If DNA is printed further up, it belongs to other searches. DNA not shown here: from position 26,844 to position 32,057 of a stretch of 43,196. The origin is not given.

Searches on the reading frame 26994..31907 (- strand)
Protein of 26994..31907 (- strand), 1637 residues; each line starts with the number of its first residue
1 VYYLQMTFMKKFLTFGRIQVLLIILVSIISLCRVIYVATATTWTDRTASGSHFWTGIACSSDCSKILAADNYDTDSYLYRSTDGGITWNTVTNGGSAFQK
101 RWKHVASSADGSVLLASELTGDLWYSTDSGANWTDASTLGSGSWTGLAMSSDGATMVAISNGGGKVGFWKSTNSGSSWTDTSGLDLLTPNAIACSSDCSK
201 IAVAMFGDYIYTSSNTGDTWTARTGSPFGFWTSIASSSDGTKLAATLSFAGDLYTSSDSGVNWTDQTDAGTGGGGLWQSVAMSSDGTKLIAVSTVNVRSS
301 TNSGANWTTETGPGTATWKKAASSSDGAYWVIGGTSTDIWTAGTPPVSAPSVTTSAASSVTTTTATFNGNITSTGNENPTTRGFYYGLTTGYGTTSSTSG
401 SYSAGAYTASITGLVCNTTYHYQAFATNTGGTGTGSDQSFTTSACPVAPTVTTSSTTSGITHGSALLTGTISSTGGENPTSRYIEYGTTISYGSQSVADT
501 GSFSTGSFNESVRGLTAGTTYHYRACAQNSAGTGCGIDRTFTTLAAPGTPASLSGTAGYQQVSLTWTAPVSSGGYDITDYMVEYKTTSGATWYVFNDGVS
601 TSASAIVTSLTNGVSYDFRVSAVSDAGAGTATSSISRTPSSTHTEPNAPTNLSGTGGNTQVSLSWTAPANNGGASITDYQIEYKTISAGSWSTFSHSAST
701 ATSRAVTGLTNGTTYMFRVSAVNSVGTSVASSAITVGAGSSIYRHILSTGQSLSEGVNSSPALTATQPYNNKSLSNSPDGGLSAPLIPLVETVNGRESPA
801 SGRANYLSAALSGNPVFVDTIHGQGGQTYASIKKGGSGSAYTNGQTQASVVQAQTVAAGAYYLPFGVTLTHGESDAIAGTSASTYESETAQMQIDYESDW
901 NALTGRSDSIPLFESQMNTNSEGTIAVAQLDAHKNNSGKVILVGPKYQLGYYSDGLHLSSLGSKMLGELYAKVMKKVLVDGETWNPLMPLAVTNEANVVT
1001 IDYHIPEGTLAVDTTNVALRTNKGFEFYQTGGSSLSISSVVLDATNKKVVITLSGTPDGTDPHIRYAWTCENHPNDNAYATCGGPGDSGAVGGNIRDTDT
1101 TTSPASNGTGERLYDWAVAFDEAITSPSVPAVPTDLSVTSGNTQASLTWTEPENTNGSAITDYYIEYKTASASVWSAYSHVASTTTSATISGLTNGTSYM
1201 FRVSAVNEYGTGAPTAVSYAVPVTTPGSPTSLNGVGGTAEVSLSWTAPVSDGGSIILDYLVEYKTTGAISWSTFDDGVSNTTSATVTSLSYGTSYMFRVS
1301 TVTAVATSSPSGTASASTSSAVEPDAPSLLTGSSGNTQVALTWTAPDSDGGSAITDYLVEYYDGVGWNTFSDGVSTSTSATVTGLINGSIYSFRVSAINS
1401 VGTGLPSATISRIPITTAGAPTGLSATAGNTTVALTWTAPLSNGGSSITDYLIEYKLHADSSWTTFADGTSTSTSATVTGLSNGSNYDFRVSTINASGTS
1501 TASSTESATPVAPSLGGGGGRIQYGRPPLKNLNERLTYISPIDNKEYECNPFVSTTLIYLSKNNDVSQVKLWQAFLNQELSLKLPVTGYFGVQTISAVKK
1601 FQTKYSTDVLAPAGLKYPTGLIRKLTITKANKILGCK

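Call 6: search_protein_families(library=pfam, proteins=[window:26994-31907:-], max_evalue=0.01)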
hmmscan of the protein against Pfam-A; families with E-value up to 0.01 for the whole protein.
window:26994-31907:- (1637 aa): 11 families
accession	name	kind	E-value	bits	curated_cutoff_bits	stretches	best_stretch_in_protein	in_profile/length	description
PF00041.27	fn3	-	2.5e-80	265.2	25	6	1133-1219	3-82/84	Fibronectin type III domain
PF25059.1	FN3_DSCAM-DSCAML_C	-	1.5e-50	169.9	39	5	670-733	14-76/89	DSCAM/DSCAML C-terminal Fn3-like domain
PF16656.11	Pur_ac_phosph_N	-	8.6e-20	71.5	30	3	1136-1208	6-83/93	Purple acid Phosphatase, N-terminal domain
PF01108.23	Tissue_fac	-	9.4e-18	64.5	27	2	1124-1208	16-101/107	Tissue factor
PF25788.1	Ig_Rha78A_N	-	2.6e-09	37.7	27.4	1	658-735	17-98/105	Rha78A-like, N-terminal immunoglobulin domain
PF01471.23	PG_binding_1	-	6.3e-05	23.5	23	1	1567-1605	3-41/57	Putative peptidoglycan binding domain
PF10179.15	NDNF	-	0.00012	22.6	27.3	0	1183-1208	86-111/127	Neuron-derived neurotrophic factor, first Fn(III) domain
PF19743.5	ASTN1_2_fn3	-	0.00029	21.6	24.3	0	1430-1473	15-58/123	ASTN1/2 Fn3 domain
PF16323.11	DUF4959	-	0.00039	21.2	32.9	0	1126-1211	15-95/106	Domain of unknown function (DUF4959)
PF23759.1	GBD_T9SS_assoc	-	0.00049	20.8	27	0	1183-1208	82-107/116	Galactose binding domain-like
PF25814.1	fn3_SORL1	-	0.00058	20.3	27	0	1141-1217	14-82/90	SORL1-like, fn3 domain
